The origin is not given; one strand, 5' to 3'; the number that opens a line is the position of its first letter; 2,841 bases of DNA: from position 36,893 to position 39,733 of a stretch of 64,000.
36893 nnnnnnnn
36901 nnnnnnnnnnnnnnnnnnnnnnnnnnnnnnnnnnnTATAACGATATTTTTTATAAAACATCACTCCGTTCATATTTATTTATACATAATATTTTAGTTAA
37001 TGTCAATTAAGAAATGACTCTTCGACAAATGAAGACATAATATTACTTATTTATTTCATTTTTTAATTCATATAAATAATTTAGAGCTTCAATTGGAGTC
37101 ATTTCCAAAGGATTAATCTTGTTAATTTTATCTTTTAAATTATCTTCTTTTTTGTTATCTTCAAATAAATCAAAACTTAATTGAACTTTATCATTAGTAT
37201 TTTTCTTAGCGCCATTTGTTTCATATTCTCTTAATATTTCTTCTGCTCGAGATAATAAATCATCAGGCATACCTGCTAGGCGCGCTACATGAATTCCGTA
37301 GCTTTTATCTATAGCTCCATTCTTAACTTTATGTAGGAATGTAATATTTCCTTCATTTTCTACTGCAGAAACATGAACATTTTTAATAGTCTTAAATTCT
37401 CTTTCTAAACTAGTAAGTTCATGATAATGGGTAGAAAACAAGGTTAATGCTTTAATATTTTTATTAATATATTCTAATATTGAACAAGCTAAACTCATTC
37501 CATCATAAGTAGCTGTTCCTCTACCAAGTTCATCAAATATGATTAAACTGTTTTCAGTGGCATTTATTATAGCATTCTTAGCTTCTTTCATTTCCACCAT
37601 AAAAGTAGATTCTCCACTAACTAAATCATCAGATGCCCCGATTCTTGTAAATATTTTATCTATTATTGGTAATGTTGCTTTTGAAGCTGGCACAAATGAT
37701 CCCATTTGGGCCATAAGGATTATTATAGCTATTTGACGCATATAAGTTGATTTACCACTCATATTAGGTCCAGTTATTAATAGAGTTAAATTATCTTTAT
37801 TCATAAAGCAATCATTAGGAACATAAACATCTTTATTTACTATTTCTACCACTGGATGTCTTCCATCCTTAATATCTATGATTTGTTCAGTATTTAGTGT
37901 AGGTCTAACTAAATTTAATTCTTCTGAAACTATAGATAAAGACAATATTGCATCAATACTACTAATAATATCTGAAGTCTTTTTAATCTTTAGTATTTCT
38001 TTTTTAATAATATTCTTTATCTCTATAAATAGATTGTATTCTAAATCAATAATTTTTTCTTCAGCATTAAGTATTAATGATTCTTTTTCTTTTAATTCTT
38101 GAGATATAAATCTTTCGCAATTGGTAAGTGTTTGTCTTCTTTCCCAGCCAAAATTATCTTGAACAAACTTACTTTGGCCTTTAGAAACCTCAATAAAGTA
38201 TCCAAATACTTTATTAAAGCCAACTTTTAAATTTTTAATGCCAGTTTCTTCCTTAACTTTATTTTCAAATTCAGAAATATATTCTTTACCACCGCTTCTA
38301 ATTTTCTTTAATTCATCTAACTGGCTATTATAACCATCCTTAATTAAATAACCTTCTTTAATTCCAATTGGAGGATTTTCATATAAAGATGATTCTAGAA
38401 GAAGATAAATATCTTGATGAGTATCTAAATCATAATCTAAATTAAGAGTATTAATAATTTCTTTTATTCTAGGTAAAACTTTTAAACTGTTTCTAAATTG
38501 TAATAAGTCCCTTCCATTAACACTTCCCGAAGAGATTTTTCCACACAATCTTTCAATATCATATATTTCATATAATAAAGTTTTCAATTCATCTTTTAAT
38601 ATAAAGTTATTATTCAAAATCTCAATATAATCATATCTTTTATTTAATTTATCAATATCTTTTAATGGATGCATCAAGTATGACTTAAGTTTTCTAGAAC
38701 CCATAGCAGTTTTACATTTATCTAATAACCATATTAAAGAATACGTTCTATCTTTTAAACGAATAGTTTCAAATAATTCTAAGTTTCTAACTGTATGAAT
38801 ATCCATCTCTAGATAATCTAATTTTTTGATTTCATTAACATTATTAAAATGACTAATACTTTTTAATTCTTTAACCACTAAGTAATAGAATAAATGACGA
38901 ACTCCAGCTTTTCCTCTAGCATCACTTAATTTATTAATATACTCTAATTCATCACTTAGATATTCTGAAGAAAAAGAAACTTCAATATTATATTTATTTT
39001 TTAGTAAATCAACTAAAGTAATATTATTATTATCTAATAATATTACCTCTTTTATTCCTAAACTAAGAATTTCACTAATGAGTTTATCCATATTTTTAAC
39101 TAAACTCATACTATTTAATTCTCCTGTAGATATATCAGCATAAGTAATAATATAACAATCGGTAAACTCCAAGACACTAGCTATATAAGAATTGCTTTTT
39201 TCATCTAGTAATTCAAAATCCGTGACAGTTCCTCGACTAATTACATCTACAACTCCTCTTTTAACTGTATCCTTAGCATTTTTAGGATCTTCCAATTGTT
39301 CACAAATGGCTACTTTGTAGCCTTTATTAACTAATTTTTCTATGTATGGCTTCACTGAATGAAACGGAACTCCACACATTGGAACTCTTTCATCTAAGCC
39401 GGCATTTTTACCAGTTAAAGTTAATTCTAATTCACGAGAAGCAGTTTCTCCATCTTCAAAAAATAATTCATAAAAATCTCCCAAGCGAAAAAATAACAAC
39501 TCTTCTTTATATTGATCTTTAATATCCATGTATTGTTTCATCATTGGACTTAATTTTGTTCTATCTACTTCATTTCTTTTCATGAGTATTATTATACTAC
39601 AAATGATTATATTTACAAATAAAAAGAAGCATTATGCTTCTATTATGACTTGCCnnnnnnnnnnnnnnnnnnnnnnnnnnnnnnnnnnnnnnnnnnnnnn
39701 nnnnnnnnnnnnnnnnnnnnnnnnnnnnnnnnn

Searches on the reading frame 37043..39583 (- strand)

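Call 18: search_protein_families(library=pfam, proteins=[window:37043-39583:-], max_evalue=0.1)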
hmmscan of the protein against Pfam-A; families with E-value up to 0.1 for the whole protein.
window:37043-39583:- (846 aa): 7 families
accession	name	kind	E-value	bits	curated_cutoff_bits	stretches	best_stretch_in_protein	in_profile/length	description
PF00488.27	MutS_V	-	9.3e-84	280.5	30.2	1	602-786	2-186/188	MutS domain V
PF05192.23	MutS_III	-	6.7e-44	151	34.1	1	263-550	1-194/194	MutS domain III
PF01624.25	MutS_I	-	6.7e-43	145.9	20.6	1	13-124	2-113/113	MutS domain I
PF05190.23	MutS_IV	-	5.9e-26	91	22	1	417-510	1-92/92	MutS family domain IV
PF05188.22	MutS_II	-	3.4e-05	24.7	25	1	132-187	1-56/133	MutS domain II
PF13555.12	AAA_29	-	0.0072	16.5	27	1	580-630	5-54/61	P-loop containing region of AAA domain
PF25199.1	nSTAND_NTPase5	-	0.088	13.1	34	0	570-623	13-66/145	Novel STAND NTPase 5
